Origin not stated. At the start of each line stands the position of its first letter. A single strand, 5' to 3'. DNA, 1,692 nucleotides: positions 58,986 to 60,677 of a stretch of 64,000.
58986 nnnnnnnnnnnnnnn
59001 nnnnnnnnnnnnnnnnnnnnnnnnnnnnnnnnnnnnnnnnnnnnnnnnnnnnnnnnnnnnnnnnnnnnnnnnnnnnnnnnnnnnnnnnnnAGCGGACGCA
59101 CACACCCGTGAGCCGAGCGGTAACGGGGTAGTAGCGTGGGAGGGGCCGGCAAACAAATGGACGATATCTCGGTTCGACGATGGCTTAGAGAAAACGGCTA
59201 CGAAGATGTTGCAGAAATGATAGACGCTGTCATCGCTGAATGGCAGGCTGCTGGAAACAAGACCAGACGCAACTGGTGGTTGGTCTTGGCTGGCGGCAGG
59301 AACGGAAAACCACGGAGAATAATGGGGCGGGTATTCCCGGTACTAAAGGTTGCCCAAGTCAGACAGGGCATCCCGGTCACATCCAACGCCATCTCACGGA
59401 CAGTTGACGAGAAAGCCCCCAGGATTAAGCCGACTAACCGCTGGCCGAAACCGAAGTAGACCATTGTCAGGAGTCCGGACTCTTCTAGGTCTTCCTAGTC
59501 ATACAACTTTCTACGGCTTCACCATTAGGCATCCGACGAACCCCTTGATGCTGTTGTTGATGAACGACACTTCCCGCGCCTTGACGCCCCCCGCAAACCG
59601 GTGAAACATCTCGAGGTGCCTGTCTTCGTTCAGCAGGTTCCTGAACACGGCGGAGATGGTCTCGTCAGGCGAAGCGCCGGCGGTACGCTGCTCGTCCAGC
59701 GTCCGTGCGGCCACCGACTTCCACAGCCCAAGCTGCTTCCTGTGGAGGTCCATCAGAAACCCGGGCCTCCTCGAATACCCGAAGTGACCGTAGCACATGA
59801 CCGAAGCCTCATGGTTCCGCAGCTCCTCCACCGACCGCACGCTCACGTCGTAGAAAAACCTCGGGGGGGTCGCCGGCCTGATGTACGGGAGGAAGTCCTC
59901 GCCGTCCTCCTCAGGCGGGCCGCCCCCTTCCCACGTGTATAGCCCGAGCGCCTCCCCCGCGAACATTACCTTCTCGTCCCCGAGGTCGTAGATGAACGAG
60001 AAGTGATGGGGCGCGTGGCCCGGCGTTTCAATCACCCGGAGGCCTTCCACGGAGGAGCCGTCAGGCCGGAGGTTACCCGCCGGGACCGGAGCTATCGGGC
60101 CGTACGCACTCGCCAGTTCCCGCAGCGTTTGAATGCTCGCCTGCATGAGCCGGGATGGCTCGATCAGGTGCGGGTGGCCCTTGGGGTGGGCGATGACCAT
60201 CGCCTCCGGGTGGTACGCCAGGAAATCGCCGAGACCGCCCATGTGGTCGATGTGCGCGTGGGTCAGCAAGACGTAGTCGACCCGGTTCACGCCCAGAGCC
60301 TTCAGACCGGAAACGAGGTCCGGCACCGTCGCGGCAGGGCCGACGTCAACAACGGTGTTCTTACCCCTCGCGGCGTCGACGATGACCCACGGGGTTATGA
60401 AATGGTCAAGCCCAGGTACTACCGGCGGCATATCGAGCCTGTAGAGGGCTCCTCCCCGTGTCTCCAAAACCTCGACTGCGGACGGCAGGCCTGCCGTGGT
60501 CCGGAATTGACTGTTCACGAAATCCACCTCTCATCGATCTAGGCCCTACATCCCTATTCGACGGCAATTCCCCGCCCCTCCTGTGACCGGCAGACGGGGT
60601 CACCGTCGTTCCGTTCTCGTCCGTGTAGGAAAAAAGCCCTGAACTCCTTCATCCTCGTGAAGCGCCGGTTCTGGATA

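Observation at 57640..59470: AT-rich two-gene island with an Abi/HEPN-like protein inserted between the PTS operon terminator and an MBL hydrolase gene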

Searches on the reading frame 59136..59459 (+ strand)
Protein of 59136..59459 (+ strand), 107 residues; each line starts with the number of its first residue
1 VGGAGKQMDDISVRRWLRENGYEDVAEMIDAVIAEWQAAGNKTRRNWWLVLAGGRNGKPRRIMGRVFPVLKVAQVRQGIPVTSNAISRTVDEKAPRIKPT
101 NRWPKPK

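Call 4: search_protein_families(library=pfam, proteins=[window:59136-59459:+], max_evalue=1)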
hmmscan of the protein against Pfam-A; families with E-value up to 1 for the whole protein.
window:59136-59459:+ (107 aa): 0 families

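Call 5: search_protein_families(library=padloc, proteins=[window:59136-59459:+], max_evalue=1)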
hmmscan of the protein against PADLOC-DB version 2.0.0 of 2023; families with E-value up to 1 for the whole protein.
window:59136-59459:+ (107 aa): 0 families

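Call 6: search_protein_families(library=ncbifam, proteins=[window:59136-59459:+], max_evalue=1)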
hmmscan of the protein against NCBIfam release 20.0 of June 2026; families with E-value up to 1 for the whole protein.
window:59136-59459:+ (107 aa): 0 families

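Call 7: search_protein_families(library=phrogs, proteins=[window:59136-59459:+], max_evalue=1)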
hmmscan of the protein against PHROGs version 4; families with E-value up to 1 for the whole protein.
window:59136-59459:+ (107 aa): 2 families
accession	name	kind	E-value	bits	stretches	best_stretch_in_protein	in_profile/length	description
phrog_2893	-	unknown function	0.16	13.2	1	69-96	44-71/78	-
phrog_26917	-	unknown function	0.39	11.5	1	13-44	133-164/172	-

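Call 21: find_homologous_proteins(query=window:59157-59456:+)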
Query window:59157-59456:+ (100 aa): 17 proteins with E <= 0.001 among 19 candidates.
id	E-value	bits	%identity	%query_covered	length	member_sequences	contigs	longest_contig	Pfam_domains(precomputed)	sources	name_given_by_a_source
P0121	1.8e-60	219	100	100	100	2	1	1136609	-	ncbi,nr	ncbi:MAG: hypothetical protein HPY55_01025 [Firmicutes bacterium]|nr:hypothetical protein [Bacillota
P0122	1.4e-33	133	66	93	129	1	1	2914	-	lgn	-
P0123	7.0e-31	124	63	93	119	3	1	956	-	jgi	jgi:hypothetical protein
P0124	8.7e-31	124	63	93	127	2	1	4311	-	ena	-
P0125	9.0e-31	124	66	86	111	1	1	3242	-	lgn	-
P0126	9.3e-31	124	61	93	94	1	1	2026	-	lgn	-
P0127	1.1e-30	124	60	94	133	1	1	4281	-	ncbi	-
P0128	2.5e-30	122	61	95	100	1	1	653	-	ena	-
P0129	3.7e-30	122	59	93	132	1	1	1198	-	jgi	jgi:hypothetical protein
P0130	5.4e-30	121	60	91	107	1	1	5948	-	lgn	-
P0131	9.9e-30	121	58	92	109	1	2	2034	-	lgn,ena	-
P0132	1.7e-29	120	61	93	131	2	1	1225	-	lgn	-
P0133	9.4e-29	117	63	86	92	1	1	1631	-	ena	-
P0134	9.9e-29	117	64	84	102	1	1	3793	-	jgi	jgi:hypothetical protein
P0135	2.8e-28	116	56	94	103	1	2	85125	-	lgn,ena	-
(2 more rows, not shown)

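Call 29: predict_structure(alignment_id=A2)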
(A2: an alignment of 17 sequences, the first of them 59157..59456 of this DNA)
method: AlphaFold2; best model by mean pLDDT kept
length: 100 residues; sequences in the alignment: 17
mean_pLDDT: 83.0   pTM: 0.72
mean pLDDT of the five models: 83.0, 81.3, 81.2, 80.0, 79.6
residues with pLDDT >= 90: 37; 70-90: 48; 50-70: 13; < 50: 2
segments of 3 or more residues with pLDDT < 50: none
pLDDT, mean of each block of 10 residues (from residue 1): 72 92 90 83 87 90 91 88 76 62
secondary structure, 60 per line:
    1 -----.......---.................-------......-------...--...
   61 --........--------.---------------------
elements in order: H6-12 H16-32 H40-45 E53-55 E58-60 H64-70

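Call 74: search_protein_representatives(alignment_id=A2)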
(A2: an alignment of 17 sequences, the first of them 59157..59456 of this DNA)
Query: 17 sequences, 105 profile positions. Proteins with E-value up to 0.001 (for the whole library): 197; up to 1e-10: 156; up to 1e-30: 24. The best 150 are listed.
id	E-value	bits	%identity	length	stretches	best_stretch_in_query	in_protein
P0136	6.3e-41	154.8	-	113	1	3-103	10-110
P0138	1.5e-37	144.0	-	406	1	4-101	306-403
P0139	2.0e-36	140.4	-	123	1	1-99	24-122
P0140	7.7e-36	138.5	-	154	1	4-103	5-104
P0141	2.1e-35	137.1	-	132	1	3-101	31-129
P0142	4.0e-35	136.2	-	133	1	1-101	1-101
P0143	9.8e-34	131.7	-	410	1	4-90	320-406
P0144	1.1e-33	131.6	-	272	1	4-103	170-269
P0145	1.2e-33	131.4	-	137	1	1-88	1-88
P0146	1.7e-33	131.0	-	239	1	3-99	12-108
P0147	2.4e-33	130.5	-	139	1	3-102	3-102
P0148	4.0e-33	129.7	-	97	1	1-82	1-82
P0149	4.7e-33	129.5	-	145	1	6-100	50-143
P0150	5.2e-33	129.4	-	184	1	6-99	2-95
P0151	1.0e-32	128.4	-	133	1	4-102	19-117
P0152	1.3e-32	128.1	-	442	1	5-89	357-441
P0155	1.1e-31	125.1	-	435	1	4-93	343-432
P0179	5.0e-28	113.4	-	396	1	4-100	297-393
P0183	1.6e-27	111.7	-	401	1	3-104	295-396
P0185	2.2e-27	111.3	-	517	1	1-103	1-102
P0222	3.2e-22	94.7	-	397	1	8-90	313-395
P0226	6.5e-22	93.7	-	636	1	4-81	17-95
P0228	1.4e-21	92.7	-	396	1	2-100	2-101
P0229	1.7e-21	92.4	-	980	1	1-76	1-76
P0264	1.3e-16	76.7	-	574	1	4-85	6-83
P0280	2.5e-13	66.1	-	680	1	6-74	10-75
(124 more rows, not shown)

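Call 75: search_protein_families(library=pfam, proteins=[P0138, P0143, P0152, P0155, P0185, P0228, P0226, P0229, P0280, P0264], max_evalue=0.001)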
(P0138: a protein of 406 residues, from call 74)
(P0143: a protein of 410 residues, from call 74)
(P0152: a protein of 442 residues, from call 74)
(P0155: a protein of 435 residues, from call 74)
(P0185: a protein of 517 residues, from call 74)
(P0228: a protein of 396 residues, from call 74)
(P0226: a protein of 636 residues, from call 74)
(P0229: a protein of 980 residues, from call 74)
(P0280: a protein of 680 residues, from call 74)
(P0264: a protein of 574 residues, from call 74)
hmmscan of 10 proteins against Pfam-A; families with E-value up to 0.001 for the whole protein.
P0138 (406 aa): 1 family
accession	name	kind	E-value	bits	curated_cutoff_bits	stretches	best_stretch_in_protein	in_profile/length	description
PF02086.21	MethyltransfD12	-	1.7e-55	188.9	22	1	14-261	1-253/253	D12 class N6 adenine-specific DNA methyltransferase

P0143 (410 aa): 1 family
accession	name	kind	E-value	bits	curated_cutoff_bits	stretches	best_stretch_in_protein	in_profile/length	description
PF02086.21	MethyltransfD12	-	3.7e-59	200.9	22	1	45-289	1-251/253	D12 class N6 adenine-specific DNA methyltransferase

P0152 (442 aa): 0 families

P0155 (435 aa): 0 families

P0185 (517 aa): 2 families
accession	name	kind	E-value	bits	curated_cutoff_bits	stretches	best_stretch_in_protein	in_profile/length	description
PF13304.12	AAA_21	-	3.3e-15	57.4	27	1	154-420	1-304/304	AAA domain, putative AbiEii toxin, Type IV TA system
PF13175.12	AAA_15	-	5.5e-10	39.8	32.1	1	374-418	328-373/374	AAA ATPase domain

P0228 (396 aa): 1 family
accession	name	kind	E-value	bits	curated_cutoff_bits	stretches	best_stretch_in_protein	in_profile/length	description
PF02086.21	MethyltransfD12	-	3e-51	175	22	1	131-361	1-241/253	D12 class N6 adenine-specific DNA methyltransferase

P0226 (636 aa): 0 families

P0229 (980 aa): 2 families
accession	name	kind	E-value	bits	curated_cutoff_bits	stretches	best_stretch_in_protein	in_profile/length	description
PF25199.1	nSTAND_NTPase5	-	3.9e-21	75.8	34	1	457-603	2-138/145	Novel STAND NTPase 5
PF13289.12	SIR2_2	-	1.2e-06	29.1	24.5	1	256-400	3-139/141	SIR2-like domain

P0280 (680 aa): 0 families

P0264 (574 aa): 0 families

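Call 76: search_protein_families(library=padloc, proteins=[P0152, P0155, P0226, P0280, P0264, P0185, P0229, P0179, P0183, P0222], max_evalue=0.001)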
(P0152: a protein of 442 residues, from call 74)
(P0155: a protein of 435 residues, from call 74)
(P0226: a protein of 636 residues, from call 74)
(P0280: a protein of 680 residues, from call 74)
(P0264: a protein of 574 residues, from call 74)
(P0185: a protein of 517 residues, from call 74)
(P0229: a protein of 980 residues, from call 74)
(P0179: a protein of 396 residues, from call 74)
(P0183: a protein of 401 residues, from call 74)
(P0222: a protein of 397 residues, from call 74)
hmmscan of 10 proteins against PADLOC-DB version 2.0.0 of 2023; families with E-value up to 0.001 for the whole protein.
P0152 (442 aa): 0 families

P0155 (435 aa): 0 families

P0226 (636 aa): 0 families

P0280 (680 aa): 0 families

P0264 (574 aa): 0 families

P0185 (517 aa): 47 families (the best 25 are shown)
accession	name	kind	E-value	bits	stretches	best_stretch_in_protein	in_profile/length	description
PDLC04710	PDC-M56A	-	7.3e-117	388.6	1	136-511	4-375/382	-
PDLC02980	AriA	-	1.5e-15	56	1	154-420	1-304/304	-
PDLC02979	AriA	-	7.3e-12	43.7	2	373-418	326-372/373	-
PDLC04178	HEC-01A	-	7.4e-12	43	1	372-420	285-332/399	-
PDLC04175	HEC-01A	-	1.7e-11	41.8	1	376-420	270-313/363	-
PDLC02358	Old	-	1.8e-11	41.6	1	374-420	284-330/578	Old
PDLC03878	NsnB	-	6.7e-11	40.5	1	297-421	169-283/345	-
PDLC04389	PDC-M07A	-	9.4e-10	36.1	1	372-424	323-376/443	-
PDLC04176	HEC-01A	-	1.7e-09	35.5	1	373-420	275-322/371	-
PDLC02915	ATPase-Toprim_I-B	-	3.8e-09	33.9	1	377-422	258-302/623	-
PDLC04183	HEC-01A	-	1e-08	32.7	1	131-180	3-54/402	-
PDLC04177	HEC-01A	-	2.2e-08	31.5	1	377-420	299-341/393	-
PDLC04179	HEC-01A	-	4.5e-08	30.6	1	377-422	362-408/459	-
PDLC04033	PD-T4-4_A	-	5.3e-08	30.5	1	376-416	327-367/460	-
PDLC00070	GajA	-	1e-07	29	0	372-421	288-339/596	AAA ATPase domain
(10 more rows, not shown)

P0229 (980 aa): 1 family
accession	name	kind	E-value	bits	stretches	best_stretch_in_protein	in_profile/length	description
PDLC04140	mad8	-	1.8e-05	22.4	1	510-708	29-222/314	mads_8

P0179 (396 aa): 20 families
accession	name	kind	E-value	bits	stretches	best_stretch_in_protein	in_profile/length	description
PDLC03729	oMTase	-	8.2e-95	315.4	1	9-254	24-267/275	orphan methyltransferase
PDLC03294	MTase_II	-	1.9e-83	278.3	1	3-254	18-269/272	Type II methyltransferase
PDLC03735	oMTase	-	7e-50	168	1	4-252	22-278/284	orphan methyltransferase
PDLC03261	MTase_II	-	1.2e-45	154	1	6-246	41-278/643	Type II methyltransferase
PDLC03266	MTase_II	-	3.7e-39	132.9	1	9-250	34-278/285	Type II methyltransferase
PDLC03264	MTase_II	-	1.3e-24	85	1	16-202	39-227/306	Type II methyltransferase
PDLC03383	MTase_II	-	4.3e-21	73.6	2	56-177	109-227/318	Type II methyltransferase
PDLC03302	MTase_II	-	2.7e-19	67.3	1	10-181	380-552/626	Type II methyltransferase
PDLC03247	MTase_II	-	6.5e-18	62.9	1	5-226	18-235/282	Type II methyltransferase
PDLC03349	MTase_II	-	2.3e-15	54.5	1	49-196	146-296/374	Type II methyltransferase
PDLC03722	oMTase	-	3.3e-15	54.6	1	4-172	16-176/259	orphan methyltransferase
PDLC03287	MTase_II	-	5.1e-14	50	1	2-171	376-551/646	Type II methyltransferase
PDLC03253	MTase_II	-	2.5e-12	45.1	1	14-239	27-238/253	Type II methyltransferase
PDLC03341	MTase_II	-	2.1e-11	41.9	1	14-175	41-207/316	Type II methyltransferase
PDLC03244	MTase_II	-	2.5e-11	41.2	1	14-171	51-211/295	Type II methyltransferase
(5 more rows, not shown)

P0183 (401 aa): 18 families
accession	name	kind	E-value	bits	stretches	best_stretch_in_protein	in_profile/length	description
PDLC03729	oMTase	-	1.8e-69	232.3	1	3-256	6-270/275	orphan methyltransferase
PDLC03294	MTase_II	-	5.2e-54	181.7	1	2-252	5-268/272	Type II methyltransferase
PDLC03735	oMTase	-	1.7e-35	120.8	1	2-245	8-271/284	orphan methyltransferase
PDLC03266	MTase_II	-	4.3e-33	112.9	1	2-229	15-254/285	Type II methyltransferase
PDLC03261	MTase_II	-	5.5e-29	98.9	1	3-251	26-283/643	Type II methyltransferase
PDLC03264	MTase_II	-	2.8e-23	80.6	1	2-213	12-236/306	Type II methyltransferase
PDLC03383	MTase_II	-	5.3e-20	70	2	78-197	125-240/318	Type II methyltransferase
PDLC03247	MTase_II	-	5.1e-17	60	1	3-177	4-183/282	Type II methyltransferase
PDLC03722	oMTase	-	2e-15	55.3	1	7-185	7-182/259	orphan methyltransferase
PDLC03287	MTase_II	-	5.8e-13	46.5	1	3-196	365-571/646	Type II methyltransferase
PDLC03344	MTase_II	-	5.6e-12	43.8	1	3-140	5-146/154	Type II methyltransferase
PDLC03349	MTase_II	-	7.9e-12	42.9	2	82-222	174-319/374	Type II methyltransferase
PDLC04018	PD-Lambda-5_B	-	2.4e-10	38.2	1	3-225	6-246/291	-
PDLC03253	MTase_II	-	8.9e-10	36.7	1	3-143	5-143/253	Type II methyltransferase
PDLC03302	MTase_II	-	7.2e-09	32.9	1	5-178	363-543/626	Type II methyltransferase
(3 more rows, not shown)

P0222 (397 aa): 0 families

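Call 83: search_solved_structures(query=A2, max_evalue=10)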
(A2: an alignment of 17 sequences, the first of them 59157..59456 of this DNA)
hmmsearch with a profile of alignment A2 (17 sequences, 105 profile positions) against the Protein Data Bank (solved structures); distinct sequences matched with E-value up to 10: 5.
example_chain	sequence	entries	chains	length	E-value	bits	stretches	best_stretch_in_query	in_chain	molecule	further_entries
1se9_A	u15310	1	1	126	0.19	15.1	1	19-90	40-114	ubiquitin family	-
3fhf_A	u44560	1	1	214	0.41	13.9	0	6-26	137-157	N-glycosylase/DNA lyase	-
3knt_A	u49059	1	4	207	0.46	13.8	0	6-26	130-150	N-glycosylase/DNA lyase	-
8hdv_A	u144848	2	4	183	0.82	13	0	10-35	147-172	De novo design cavitated protein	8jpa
9fj2_A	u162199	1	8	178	1.5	12.2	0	11-35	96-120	Rubrerythrin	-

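Call 84: search_solved_structures(query=P0152, max_evalue=1)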
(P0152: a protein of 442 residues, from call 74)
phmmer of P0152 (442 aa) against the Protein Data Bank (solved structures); distinct sequences matched with E-value up to 1: 0.

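Call 85: search_solved_structures(query=P0226, max_evalue=1)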
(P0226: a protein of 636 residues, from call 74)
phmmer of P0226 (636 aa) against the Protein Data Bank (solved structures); distinct sequences matched with E-value up to 1: 2.
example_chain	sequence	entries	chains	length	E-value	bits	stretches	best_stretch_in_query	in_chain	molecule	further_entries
2coe_A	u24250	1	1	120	0.083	14.7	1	263-354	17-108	deoxynucleotidyltransferase, terminal variant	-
9dmr_A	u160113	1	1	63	0.96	11.2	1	247-297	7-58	Mitochondrial proton/calcium exchanger protein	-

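Call 86: search_solved_structures(query=P0280, max_evalue=1)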
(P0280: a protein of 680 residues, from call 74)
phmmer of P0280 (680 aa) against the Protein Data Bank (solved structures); distinct sequences matched with E-value up to 1: 0.

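Call 87: find_encoding_contigs(protein=P0138, flank=5000, max_places=3)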
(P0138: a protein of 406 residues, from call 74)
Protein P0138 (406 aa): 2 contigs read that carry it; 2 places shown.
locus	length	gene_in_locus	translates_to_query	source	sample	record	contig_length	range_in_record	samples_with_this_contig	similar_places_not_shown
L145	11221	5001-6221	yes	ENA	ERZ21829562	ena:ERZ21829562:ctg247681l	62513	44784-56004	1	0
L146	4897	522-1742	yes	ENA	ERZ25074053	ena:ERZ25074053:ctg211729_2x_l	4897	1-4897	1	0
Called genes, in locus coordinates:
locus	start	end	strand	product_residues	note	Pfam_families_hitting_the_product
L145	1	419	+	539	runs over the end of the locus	PF00732:GMC_oxred_N, PF05199:GMC_oxred_C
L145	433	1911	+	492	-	PF01425:Amidase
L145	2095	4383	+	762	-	PF14236:DruA, PF01609:DDE_Tnp_1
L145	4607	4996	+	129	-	PF20472:PDDEXK_11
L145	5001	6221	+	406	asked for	PF02086:MethyltransfD12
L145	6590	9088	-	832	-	PF00082:Peptidase_S8, PF01483:P_proprotein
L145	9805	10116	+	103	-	PF01381:HTH_3 (weak)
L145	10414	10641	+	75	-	PF04255:DUF433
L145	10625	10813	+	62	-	-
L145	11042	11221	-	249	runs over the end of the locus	PF00106:adh_short, PF08659:KR (weak), PF13561:adh_short_C2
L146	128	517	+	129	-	PF20472:PDDEXK_11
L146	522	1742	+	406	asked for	PF02086:MethyltransfD12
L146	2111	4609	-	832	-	PF00082:Peptidase_S8, PF01483:P_proprotein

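Call 94: search_protein_families(library=pfam, proteins=[P0152, P0222], max_evalue=0.001)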
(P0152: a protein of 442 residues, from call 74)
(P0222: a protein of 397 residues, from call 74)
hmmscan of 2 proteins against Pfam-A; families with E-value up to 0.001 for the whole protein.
P0152 (442 aa): 0 families

P0222 (397 aa): 0 families

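Call 98: find_related_loci(query=A2, collection=viral_contigs, flank=5000)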
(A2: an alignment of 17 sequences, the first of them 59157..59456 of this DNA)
Query A2 (100 aa) in viral_contigs; peptide patterns used: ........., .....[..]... (x = any residue, [..] = any of these).
72 stretches matched a pattern; 1 encode a relative of the query (tblastn E <= 1e-3); 1 distinct loci.
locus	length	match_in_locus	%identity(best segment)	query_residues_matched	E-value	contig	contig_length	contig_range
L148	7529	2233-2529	52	1-98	2e-27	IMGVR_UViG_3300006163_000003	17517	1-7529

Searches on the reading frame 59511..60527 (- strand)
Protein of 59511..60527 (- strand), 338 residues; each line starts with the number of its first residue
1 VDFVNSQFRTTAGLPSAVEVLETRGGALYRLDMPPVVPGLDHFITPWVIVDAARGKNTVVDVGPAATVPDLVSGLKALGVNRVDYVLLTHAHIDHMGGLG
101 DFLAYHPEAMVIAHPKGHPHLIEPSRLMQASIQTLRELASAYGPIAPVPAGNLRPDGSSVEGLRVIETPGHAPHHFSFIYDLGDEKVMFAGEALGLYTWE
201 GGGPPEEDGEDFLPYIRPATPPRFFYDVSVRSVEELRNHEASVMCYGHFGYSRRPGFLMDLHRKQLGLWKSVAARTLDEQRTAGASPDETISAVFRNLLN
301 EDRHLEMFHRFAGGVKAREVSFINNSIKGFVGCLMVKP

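Call 54: find_related_loci(query=window:59511-60527:-, collection=metagenome_contigs, flank=6000)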
Query window:59511-60527:- (338 aa) in metagenome_contigs; peptide patterns used: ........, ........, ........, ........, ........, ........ (x = any residue, [..] = any of these).
237 stretches matched a pattern; 54 encode a relative of the query (tblastn E <= 1e-3); 54 distinct loci.
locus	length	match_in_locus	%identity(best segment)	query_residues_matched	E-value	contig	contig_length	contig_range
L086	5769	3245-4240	69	1-332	9e-163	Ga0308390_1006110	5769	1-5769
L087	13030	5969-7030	41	20-332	7e-76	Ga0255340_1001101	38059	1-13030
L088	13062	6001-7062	41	20-332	7e-76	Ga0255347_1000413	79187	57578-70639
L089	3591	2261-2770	28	30-212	2e-9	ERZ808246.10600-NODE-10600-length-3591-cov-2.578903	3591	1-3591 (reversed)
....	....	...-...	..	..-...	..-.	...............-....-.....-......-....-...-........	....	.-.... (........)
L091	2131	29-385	31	82-202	4e-7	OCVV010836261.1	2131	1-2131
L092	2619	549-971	26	41-178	9e-7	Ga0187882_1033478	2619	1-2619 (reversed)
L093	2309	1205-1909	26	31-255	2e-6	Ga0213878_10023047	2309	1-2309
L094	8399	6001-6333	32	54-173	2e-6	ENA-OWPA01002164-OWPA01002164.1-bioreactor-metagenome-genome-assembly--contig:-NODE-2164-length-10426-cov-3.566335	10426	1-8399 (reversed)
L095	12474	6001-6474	26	44-206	2e-6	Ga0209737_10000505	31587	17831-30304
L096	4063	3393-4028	26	47-255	2e-6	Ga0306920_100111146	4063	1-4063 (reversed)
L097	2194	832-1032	37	55-116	2e-6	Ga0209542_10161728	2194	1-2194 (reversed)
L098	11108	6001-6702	25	32-255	3e-6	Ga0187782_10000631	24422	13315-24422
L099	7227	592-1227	25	47-255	4e-6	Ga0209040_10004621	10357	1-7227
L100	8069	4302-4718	31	47-191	3e-6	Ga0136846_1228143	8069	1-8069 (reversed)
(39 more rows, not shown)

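Call 58: search_protein_families(library=pfam, proteins=[window:59511-60527:-], max_evalue=0.001)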
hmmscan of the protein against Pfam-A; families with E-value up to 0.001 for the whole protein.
window:59511-60527:- (338 aa): 2 families
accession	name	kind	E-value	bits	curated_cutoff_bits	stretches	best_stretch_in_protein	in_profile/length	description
PF00753.33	Lactamase_B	-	1.2e-22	81.3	22.7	1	47-248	9-196/196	Metallo-beta-lactamase superfamily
PF12706.13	Lactamase_B_2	-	1.5e-07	31.6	27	1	68-127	8-76/200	Beta-lactamase superfamily domain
